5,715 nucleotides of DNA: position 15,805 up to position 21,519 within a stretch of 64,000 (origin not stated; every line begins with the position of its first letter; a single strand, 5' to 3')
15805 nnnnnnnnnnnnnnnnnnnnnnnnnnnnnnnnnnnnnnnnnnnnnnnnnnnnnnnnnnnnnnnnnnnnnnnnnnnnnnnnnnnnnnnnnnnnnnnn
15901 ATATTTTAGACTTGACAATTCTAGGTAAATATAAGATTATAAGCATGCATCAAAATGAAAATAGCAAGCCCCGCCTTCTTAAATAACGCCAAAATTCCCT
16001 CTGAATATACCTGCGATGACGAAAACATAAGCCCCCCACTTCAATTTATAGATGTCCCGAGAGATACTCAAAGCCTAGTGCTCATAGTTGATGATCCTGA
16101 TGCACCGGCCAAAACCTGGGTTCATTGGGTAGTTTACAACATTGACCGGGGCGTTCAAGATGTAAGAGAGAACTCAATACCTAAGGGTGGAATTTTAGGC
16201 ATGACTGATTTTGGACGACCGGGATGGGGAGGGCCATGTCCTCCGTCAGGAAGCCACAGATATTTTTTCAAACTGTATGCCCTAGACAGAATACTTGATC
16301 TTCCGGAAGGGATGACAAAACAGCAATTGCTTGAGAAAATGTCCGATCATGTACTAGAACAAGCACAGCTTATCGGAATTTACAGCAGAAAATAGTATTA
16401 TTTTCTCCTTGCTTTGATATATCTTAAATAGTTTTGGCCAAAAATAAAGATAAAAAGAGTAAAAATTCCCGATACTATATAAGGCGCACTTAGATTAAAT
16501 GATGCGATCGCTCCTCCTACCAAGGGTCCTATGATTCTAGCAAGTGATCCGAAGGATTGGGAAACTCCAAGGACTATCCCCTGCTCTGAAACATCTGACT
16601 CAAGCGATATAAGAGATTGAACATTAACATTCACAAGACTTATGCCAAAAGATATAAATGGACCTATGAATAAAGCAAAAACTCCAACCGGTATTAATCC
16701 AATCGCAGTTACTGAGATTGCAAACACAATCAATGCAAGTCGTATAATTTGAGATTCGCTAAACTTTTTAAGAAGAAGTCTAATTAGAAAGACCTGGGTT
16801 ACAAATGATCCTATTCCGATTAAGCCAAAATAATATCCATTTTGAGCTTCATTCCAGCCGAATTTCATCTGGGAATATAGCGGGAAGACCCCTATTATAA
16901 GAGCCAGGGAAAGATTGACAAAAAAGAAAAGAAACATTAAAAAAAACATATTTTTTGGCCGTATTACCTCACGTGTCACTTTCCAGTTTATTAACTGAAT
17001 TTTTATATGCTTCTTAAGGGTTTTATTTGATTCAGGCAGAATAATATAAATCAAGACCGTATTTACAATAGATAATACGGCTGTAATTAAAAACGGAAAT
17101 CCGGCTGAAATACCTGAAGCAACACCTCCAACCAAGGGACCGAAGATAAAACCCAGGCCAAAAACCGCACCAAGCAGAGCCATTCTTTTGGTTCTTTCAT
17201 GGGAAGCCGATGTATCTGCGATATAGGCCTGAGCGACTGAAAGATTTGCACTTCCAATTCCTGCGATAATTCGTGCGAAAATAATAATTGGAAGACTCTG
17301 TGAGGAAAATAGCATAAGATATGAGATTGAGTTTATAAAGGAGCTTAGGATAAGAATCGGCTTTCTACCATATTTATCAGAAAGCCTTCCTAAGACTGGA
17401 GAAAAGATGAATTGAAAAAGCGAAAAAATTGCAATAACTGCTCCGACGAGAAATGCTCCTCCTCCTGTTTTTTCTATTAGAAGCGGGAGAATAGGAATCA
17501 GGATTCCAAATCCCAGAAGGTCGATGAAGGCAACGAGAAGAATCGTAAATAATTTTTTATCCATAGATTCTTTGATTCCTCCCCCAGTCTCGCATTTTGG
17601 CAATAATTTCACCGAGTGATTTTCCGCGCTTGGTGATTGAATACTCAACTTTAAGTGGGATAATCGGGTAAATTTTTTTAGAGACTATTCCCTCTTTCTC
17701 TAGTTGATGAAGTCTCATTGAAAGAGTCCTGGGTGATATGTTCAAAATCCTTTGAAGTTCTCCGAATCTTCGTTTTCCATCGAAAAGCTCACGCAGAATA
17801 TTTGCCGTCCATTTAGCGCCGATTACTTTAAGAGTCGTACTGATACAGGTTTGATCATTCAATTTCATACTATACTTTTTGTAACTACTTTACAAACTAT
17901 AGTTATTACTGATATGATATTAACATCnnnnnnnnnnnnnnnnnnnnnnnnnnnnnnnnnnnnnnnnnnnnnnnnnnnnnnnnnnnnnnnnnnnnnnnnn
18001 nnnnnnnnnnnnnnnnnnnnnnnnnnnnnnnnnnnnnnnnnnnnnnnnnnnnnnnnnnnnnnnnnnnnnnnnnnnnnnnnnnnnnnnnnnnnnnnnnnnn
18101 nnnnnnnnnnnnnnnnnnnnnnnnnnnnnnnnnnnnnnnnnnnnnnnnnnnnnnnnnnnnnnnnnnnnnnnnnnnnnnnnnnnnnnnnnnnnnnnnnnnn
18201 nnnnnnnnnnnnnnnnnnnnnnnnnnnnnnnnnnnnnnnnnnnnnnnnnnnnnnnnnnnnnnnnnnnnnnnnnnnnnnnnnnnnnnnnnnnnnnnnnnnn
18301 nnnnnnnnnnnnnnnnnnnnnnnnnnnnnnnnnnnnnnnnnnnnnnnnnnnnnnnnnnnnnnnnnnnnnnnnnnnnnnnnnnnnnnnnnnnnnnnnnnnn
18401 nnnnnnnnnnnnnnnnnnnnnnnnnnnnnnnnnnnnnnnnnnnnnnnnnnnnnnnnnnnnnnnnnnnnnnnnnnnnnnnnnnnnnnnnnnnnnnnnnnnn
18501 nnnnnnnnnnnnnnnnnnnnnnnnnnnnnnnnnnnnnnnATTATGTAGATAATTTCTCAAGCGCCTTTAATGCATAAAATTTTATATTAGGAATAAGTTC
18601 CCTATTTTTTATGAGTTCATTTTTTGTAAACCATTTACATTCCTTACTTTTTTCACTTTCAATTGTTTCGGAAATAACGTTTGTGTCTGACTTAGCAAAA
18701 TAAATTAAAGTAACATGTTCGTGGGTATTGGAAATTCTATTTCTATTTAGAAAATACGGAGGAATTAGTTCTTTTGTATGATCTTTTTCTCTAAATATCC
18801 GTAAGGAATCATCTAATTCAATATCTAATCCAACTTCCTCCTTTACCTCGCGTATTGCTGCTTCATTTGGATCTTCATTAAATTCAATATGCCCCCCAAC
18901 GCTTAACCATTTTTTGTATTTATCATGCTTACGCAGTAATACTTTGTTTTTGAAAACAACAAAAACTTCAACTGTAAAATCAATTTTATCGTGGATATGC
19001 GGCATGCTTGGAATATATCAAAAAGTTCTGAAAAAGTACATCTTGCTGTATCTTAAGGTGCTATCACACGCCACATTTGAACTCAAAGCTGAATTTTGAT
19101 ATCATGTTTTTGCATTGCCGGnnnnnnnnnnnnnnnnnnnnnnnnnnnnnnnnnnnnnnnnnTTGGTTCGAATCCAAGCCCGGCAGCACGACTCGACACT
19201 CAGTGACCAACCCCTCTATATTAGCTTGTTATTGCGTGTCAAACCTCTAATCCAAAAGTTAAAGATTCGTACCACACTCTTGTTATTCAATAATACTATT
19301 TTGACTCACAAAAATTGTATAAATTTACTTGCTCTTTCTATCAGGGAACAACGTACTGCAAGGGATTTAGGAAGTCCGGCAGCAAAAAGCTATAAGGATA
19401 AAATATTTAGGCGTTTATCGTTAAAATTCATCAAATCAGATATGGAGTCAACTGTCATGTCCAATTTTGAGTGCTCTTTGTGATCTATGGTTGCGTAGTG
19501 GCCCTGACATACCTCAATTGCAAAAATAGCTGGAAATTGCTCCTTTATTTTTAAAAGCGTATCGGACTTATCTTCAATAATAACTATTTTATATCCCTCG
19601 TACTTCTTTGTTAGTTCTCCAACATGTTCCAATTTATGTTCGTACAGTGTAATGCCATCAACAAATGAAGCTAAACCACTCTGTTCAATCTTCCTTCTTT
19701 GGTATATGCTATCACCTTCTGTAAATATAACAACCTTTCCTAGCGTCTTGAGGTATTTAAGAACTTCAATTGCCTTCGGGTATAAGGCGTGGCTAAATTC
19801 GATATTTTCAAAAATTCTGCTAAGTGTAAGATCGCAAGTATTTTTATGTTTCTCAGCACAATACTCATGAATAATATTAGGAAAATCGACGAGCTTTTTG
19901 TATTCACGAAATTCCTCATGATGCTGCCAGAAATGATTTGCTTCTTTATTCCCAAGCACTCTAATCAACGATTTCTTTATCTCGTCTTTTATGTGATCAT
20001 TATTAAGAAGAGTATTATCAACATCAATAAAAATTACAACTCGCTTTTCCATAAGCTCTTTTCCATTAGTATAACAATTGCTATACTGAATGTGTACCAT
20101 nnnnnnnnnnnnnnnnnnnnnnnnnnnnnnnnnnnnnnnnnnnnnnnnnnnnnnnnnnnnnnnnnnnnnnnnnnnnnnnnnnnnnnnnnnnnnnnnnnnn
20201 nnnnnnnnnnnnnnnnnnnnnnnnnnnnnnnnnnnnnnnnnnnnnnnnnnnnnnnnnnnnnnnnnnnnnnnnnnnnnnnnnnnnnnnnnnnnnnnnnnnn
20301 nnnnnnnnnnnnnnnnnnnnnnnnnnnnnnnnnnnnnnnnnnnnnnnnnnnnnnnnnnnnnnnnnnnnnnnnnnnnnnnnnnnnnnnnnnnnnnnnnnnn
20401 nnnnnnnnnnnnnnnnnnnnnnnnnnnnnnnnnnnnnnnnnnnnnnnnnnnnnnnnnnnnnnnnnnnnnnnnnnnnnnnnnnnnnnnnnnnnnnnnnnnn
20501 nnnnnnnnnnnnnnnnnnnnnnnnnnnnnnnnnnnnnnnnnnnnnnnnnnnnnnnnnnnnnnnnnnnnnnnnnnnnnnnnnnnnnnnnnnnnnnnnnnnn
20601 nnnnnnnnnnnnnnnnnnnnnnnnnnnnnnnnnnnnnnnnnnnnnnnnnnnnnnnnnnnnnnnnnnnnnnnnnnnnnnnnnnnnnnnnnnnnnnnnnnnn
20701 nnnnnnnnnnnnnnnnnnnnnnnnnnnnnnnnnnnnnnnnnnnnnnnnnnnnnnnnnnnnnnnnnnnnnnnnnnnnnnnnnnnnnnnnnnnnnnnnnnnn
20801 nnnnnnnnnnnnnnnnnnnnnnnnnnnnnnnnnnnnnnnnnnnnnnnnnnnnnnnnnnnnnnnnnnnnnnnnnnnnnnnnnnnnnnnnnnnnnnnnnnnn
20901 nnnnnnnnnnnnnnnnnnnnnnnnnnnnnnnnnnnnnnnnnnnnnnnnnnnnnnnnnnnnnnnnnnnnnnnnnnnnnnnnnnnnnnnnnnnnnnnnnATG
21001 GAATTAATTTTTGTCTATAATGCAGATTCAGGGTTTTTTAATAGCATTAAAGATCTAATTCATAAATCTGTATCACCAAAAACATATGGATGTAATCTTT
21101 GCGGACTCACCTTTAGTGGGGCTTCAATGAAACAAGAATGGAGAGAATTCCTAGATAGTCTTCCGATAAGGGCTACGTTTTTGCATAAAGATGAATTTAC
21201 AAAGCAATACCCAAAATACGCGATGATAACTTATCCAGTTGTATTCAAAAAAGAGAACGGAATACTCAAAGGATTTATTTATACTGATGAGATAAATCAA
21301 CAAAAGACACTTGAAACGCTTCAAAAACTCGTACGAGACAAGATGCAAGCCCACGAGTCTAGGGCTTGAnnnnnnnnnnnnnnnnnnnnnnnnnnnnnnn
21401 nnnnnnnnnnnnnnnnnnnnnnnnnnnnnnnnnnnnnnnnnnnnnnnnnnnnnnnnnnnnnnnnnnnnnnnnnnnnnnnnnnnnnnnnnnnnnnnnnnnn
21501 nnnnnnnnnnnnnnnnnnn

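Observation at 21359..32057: About 20-gene co-directional thiol-redox block encoding a complete NADPH-to-cell-surface electron relay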

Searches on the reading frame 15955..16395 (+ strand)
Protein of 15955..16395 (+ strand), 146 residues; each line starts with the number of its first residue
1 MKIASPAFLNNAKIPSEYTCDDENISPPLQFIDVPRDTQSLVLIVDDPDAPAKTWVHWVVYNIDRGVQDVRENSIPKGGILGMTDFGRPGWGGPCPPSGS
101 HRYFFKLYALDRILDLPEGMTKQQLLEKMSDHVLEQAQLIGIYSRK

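Call 25: search_protein_families(library=pfam, proteins=[window:15955-16395:+], max_evalue=0.001)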
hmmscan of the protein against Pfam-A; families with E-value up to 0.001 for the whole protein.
window:15955-16395:+ (146 aa): 1 family
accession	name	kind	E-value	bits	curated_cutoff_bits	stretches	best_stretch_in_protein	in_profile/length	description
PF01161.25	PBP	-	1.6e-40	139.1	24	1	13-143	1-135/135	Phosphatidylethanolamine-binding protein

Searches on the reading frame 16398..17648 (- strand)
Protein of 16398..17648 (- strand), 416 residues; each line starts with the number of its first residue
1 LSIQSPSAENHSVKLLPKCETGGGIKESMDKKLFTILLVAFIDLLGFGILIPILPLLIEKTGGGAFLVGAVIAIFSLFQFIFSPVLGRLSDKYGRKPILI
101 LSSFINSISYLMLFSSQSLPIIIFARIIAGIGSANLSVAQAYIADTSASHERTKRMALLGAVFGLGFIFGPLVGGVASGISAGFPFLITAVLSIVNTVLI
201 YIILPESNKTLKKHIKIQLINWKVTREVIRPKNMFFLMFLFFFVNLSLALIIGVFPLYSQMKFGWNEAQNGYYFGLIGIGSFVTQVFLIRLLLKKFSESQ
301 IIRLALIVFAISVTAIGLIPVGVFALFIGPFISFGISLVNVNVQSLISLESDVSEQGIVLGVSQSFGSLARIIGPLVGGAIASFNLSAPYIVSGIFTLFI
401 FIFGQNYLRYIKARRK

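Call 25: search_protein_families(library=pfam, proteins=[window:16398-17648:-], max_evalue=0.001)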
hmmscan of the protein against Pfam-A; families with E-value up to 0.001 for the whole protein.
window:16398-17648:- (416 aa): 6 families
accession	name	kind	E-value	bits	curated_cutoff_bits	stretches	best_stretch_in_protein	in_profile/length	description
PF07690.21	MFS_1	-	1.8e-58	198.6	33.4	2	36-375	1-347/347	Major Facilitator Superfamily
PF13347.12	MFS_2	-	2.2e-10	40.1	27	1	17-181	209-380/427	MFS/sugar transport protein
PF00083.30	Sugar_tr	-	4e-10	39.6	22.3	1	66-207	46-194/452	Sugar (and other) transporter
PF12832.13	MFS_1_like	-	2.8e-09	37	25.2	1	47-382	15-362/373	MFS_1 like family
PF06779.20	MFS_4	-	3e-07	30.6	26.3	1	67-385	42-342/364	Uncharacterised MFS-type transporter YbfB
PF05978.22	UNC-93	-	0.00012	21.8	22.9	1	73-317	19-277/379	Ion channel regulatory protein UNC-93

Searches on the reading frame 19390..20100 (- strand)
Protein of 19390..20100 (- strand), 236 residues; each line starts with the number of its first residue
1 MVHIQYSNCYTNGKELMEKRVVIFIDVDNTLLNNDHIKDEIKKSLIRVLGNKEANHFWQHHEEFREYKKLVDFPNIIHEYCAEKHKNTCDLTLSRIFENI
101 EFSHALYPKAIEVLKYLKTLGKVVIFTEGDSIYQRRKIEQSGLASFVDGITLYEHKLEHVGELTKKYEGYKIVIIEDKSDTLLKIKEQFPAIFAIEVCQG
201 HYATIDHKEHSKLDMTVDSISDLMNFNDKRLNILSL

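Call 4: search_protein_families(library=pfam, proteins=[window:19390-20100:-], max_evalue=0.01)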
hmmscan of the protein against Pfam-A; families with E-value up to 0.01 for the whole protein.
window:19390-20100:- (236 aa): 3 families
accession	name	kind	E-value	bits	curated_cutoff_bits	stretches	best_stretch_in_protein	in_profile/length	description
PF00702.32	Hydrolase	-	3.9e-09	37.6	26.4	1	22-151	3-145/191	haloacid dehalogenase-like hydrolase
PF03031.24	NIF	-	0.0044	17.2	21.8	0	83-182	18-121/160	NLI interacting factor-like phosphatase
PF08282.18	Hydrolase_3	-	0.0065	16.7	20.9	0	23-48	1-26/255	haloacid dehalogenase-like hydrolase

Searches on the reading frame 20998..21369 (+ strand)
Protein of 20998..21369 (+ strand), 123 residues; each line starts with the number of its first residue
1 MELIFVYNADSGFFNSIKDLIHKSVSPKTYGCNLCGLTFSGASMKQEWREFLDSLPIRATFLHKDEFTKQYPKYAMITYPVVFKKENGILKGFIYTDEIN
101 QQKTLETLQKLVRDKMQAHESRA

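Call 4: search_protein_families(library=pfam, proteins=[window:20998-21369:+], max_evalue=0.01)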
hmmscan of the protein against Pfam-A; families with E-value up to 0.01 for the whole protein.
window:20998-21369:+ (123 aa): 0 families

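Call 6: search_protein_families(library=ncbifam, proteins=[window:20998-21369:+], max_evalue=0.001)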
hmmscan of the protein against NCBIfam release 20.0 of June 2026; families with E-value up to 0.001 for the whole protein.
window:20998-21369:+ (123 aa): 0 families

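Call 57: search_solved_structures(query=window:20998-21369:+, max_evalue=10)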
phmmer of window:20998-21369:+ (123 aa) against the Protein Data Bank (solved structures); distinct sequences matched with E-value up to 10: 13.
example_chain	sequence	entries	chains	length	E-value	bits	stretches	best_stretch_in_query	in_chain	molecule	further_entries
7y3l_A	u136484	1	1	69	0.011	19.1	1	26-46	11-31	Sal-like protein 3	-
6ml2_A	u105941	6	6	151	0.088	16.1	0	22-46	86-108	Zinc finger and BTB domain-containing protein 24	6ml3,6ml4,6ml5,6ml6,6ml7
8cuc_E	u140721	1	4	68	0.13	15.6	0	27-46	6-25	Sal-like protein 4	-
9ld1_A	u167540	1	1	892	0.16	15.3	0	93-115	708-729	inactivate TOD4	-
7y3i_A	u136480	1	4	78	0.18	15.2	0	27-46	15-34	Sal-like protein 4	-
7y3k_A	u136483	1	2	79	0.19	15.1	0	27-46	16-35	Sal-like protein 4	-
2en6_A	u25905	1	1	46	0.22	14.9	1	27-45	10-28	Zinc finger protein 268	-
6tze_A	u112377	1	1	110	0.54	13.6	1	32-111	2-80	Cleavage stimulation factor subunit 2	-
6q2i_A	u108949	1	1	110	0.54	13.6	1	32-111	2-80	Cleavage stimulation factor subunit 2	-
2lce_A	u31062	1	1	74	0.6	13.4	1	22-46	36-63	B-cell lymphoma 6 protein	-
2emw_A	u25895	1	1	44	1.4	12.3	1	26-43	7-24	Zinc finger protein 268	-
1x6e_A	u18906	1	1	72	1.8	11.9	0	27-45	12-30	Zinc finger protein 24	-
8a4i_I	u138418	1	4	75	3.1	11.2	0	26-41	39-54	Sal-like protein 4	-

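Call 79: search_protein_families(library=pfam, proteins=[window:20998-21369:+], max_evalue=10)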
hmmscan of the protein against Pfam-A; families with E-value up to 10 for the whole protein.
window:20998-21369:+ (123 aa): 0 families
